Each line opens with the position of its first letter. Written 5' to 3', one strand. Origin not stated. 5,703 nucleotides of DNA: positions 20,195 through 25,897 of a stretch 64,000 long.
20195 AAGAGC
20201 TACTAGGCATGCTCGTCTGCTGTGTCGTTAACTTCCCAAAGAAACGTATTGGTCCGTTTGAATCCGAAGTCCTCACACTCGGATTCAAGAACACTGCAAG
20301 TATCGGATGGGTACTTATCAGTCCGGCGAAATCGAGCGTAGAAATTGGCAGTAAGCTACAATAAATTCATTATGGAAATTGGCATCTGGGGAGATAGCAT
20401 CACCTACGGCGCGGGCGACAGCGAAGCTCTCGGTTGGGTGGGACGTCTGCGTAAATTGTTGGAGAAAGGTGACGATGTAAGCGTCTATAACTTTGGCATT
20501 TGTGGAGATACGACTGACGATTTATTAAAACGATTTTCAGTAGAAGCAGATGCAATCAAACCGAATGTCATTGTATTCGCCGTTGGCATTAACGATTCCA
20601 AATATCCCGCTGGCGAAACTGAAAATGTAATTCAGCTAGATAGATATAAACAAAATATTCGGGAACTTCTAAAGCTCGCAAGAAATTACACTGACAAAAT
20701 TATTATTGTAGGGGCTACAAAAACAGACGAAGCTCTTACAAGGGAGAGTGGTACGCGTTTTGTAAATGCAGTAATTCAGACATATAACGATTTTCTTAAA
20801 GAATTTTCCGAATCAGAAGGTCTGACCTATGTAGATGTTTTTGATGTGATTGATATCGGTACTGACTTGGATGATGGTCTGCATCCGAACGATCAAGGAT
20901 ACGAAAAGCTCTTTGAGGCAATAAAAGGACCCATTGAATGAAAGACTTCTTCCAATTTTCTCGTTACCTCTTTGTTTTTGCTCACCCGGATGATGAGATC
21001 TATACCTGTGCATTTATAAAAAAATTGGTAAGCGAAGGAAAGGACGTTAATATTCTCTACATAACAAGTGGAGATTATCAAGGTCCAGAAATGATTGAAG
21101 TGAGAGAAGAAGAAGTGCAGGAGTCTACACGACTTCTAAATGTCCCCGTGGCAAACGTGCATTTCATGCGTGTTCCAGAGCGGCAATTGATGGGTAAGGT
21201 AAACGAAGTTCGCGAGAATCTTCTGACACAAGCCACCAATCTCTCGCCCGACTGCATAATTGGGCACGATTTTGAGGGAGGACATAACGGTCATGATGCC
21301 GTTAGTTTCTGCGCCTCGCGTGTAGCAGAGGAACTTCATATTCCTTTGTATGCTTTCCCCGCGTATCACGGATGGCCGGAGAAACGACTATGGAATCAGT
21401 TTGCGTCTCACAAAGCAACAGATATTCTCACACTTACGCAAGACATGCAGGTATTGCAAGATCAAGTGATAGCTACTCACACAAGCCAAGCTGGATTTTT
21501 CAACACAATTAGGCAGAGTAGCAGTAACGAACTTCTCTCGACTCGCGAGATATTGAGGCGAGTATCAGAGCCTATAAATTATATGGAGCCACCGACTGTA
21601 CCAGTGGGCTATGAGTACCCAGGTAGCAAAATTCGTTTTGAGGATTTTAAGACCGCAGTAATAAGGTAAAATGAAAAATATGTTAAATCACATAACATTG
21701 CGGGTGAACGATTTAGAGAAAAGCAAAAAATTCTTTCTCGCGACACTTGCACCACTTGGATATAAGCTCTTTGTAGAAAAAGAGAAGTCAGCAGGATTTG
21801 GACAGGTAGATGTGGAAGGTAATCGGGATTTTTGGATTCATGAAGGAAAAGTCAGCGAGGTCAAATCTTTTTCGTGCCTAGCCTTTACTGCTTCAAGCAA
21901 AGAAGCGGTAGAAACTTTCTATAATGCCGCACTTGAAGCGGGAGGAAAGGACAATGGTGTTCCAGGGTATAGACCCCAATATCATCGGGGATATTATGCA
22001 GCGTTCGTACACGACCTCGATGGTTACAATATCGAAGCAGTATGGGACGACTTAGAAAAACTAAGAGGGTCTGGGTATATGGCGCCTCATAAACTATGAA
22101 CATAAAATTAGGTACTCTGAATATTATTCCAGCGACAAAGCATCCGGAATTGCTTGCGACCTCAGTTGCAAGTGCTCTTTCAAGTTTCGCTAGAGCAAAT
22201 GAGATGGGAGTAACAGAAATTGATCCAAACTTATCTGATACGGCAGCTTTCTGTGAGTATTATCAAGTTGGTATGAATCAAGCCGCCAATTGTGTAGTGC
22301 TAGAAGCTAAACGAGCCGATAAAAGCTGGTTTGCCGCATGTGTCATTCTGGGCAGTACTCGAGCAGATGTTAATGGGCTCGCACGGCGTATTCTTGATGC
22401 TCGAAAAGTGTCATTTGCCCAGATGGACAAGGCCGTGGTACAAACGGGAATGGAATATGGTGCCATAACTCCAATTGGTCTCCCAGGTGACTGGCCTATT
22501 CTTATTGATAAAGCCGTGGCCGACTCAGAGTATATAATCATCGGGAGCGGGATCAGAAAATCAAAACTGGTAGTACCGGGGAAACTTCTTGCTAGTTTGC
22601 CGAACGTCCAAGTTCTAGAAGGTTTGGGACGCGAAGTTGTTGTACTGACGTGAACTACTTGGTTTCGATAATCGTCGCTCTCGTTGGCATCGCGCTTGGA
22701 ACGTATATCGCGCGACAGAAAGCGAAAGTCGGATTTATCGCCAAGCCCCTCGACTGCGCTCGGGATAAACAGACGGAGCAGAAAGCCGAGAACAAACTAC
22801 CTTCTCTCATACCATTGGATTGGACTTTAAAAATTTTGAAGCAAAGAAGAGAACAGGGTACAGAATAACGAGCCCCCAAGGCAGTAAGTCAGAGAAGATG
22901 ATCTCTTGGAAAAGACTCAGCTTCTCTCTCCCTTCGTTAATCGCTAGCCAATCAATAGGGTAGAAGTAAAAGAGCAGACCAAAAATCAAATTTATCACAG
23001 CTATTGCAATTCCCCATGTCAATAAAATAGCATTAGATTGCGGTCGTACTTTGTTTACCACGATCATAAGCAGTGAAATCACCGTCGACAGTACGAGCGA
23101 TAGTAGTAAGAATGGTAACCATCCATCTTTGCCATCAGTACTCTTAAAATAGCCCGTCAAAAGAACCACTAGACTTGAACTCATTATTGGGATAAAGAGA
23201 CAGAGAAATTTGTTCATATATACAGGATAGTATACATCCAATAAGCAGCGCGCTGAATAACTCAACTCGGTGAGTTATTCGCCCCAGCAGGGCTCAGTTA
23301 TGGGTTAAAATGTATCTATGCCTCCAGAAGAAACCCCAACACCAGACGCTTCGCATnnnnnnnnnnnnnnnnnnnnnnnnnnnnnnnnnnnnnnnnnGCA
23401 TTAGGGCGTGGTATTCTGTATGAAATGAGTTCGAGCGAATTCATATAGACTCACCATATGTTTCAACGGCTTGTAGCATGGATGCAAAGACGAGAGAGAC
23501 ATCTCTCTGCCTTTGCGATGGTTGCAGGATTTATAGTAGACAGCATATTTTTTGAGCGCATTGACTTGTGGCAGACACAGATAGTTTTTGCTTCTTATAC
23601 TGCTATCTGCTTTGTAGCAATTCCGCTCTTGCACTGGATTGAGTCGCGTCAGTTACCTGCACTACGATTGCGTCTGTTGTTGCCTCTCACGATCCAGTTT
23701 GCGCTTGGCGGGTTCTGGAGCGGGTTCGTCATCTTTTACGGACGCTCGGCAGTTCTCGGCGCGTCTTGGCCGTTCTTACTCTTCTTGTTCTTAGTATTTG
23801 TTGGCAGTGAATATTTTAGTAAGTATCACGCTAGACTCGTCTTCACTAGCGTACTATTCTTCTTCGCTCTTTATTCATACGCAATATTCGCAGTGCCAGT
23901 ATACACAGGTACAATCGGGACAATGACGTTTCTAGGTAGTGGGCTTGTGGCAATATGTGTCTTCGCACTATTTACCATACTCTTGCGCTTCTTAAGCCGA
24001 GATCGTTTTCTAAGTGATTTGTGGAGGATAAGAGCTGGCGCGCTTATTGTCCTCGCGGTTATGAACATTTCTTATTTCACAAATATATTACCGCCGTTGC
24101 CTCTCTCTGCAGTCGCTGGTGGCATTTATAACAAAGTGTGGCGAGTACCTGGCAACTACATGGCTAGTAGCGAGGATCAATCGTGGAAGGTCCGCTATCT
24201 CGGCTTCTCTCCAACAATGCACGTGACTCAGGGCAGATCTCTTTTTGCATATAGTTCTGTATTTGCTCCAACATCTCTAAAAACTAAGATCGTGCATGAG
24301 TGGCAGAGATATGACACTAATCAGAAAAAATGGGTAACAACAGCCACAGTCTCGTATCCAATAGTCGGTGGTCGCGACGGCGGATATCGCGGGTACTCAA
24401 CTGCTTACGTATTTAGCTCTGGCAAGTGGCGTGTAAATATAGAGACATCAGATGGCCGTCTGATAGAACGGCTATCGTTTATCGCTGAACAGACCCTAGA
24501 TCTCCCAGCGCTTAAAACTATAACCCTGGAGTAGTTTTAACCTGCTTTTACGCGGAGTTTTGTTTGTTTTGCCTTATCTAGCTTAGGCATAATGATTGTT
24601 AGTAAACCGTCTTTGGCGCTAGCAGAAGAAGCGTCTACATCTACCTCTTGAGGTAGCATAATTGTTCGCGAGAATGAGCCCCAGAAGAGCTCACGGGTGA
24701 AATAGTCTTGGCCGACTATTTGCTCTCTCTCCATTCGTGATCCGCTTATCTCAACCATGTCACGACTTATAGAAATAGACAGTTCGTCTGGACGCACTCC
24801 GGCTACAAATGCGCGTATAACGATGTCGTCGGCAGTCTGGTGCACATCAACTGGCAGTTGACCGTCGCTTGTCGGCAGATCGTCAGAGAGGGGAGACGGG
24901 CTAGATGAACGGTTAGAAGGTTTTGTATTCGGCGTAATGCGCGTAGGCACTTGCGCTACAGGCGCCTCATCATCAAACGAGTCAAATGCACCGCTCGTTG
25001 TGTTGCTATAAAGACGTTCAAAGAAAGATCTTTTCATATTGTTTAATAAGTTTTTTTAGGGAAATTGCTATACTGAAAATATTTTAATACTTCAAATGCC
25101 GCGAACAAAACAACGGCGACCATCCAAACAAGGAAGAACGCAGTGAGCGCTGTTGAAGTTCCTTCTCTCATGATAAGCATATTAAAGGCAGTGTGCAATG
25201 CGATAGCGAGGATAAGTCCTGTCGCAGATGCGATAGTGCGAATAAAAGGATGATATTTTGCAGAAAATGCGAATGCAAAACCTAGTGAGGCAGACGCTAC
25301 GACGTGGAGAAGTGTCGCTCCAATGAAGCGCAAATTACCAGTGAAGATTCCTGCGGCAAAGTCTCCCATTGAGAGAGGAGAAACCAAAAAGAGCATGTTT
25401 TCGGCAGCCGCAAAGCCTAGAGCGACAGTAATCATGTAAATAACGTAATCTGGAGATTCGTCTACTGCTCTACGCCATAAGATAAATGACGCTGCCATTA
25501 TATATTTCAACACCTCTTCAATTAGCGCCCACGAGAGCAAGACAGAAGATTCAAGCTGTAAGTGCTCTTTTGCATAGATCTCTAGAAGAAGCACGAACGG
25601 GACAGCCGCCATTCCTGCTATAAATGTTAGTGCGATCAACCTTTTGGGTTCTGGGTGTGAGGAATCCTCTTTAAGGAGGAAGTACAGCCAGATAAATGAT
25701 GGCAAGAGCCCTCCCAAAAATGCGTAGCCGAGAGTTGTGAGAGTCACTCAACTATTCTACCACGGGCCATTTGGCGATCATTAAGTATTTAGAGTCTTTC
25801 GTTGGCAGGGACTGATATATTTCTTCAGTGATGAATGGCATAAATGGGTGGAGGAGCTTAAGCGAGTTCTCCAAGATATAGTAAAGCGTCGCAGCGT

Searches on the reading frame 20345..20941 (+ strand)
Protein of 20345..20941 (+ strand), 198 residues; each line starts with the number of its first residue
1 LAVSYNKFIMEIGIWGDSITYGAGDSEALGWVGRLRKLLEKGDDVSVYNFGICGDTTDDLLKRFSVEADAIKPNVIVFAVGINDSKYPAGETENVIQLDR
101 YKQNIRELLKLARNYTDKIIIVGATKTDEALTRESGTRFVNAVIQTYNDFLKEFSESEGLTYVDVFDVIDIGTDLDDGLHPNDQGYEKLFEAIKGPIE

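Call 59: search_protein_families(library=pfam, proteins=[window:20345-20941:+], max_evalue=0.01)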
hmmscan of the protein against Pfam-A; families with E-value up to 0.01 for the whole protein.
window:20345-20941:+ (198 aa): 3 families
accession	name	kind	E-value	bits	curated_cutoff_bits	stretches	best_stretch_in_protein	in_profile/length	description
PF13472.12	Lipase_GDSL_2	-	1.1e-31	111.1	32.9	1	16-187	3-177/178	GDSL-like Lipase/Acylhydrolase family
PF00657.28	Lipase_GDSL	-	8.3e-21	75.5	23.6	1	16-193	5-208/208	GDSL-like Lipase/Acylhydrolase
PF04311.20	DUF459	-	1.6e-05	24.8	27.2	1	23-169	5-153/197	Protein of unknown function (DUF459)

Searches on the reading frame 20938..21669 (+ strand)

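Call 59: search_protein_families(library=pfam, proteins=[window:20938-21669:+], max_evalue=0.01)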
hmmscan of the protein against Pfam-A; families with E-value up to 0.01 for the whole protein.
window:20938-21669:+ (243 aa): 1 family
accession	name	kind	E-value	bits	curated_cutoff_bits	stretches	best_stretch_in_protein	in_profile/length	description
PF02585.22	PIG-L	-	7.1e-21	75.5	28.2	1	11-128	1-127/129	GlcNAc-PI de-N-acetylase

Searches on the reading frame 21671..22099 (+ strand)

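Call 59: search_protein_families(library=pfam, proteins=[window:21671-22099:+], max_evalue=0.01)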
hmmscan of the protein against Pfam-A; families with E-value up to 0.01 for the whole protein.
window:21671-22099:+ (142 aa): 1 family
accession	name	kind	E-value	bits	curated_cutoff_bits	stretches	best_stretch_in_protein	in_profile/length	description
PF00903.31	Glyoxalase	-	2.5e-08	34.8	20.6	1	5-122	2-120/121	Glyoxalase/Bleomycin resistance protein/Dioxygenase superfamily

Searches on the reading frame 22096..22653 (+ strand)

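Call 59: search_protein_families(library=pfam, proteins=[window:22096-22653:+], max_evalue=0.01)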
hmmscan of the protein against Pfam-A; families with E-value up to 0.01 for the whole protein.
window:22096-22653:+ (185 aa): 1 family
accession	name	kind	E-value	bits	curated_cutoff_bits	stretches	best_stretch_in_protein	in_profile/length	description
PF04073.20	tRNA_edit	-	3.1e-19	69.7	25.5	1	44-164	2-119/123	Aminoacyl-tRNA editing domain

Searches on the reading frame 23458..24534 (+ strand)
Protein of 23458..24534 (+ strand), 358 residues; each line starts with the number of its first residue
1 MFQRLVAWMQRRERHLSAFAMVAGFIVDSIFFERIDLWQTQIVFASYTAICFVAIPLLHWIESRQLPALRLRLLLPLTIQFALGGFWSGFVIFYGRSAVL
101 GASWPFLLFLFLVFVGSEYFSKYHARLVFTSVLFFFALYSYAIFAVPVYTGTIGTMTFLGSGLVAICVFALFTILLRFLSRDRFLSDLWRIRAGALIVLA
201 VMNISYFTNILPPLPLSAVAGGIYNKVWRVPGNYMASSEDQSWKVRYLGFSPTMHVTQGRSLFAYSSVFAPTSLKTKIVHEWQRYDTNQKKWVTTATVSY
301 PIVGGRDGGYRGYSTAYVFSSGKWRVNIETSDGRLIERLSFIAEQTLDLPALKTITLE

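Call 8: search_protein_families(library=pfam, proteins=[window:23458-24534:+], max_evalue=0.001)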
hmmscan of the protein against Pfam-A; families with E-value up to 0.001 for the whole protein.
window:23458-24534:+ (358 aa): 1 family
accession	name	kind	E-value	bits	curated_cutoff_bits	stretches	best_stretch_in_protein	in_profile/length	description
PF11141.13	DUF2914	-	6.5e-13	48.6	23.6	1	275-341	1-60/62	Protein of unknown function (DUF2914)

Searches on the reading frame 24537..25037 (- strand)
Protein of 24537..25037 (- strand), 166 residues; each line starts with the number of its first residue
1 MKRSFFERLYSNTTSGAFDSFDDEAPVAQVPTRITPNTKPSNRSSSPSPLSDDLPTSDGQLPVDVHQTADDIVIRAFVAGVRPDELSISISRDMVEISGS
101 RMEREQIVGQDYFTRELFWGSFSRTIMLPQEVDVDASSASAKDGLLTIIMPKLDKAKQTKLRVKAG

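Call 60: search_protein_families(library=pfam, proteins=[window:24537-25037:-], max_evalue=0.01)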
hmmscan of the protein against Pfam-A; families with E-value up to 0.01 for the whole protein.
window:24537-25037:- (166 aa): 3 families
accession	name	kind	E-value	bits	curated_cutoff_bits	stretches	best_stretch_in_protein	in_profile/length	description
PF00011.27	HSP20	-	5.4e-16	59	20.8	1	65-160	2-95/102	Hsp20/alpha crystallin family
PF17886.7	ArsA_HSP20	-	0.00027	20.9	22.5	1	63-149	18-62/63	HSP20-like domain found in ArsA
PF04969.22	CS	-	0.00063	21.1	21.3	1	64-152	4-78/78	CS domain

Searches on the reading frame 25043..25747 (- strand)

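Call 60: search_protein_families(library=pfam, proteins=[window:25043-25747:-], max_evalue=0.01)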
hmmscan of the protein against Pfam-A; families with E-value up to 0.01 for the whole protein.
window:25043-25747:- (234 aa): 1 family
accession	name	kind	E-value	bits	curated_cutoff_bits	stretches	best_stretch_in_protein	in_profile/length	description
PF13367.11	PrsW-protease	-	1.8e-20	73.8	23.5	1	33-213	1-193/196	PrsW family intramembrane metalloprotease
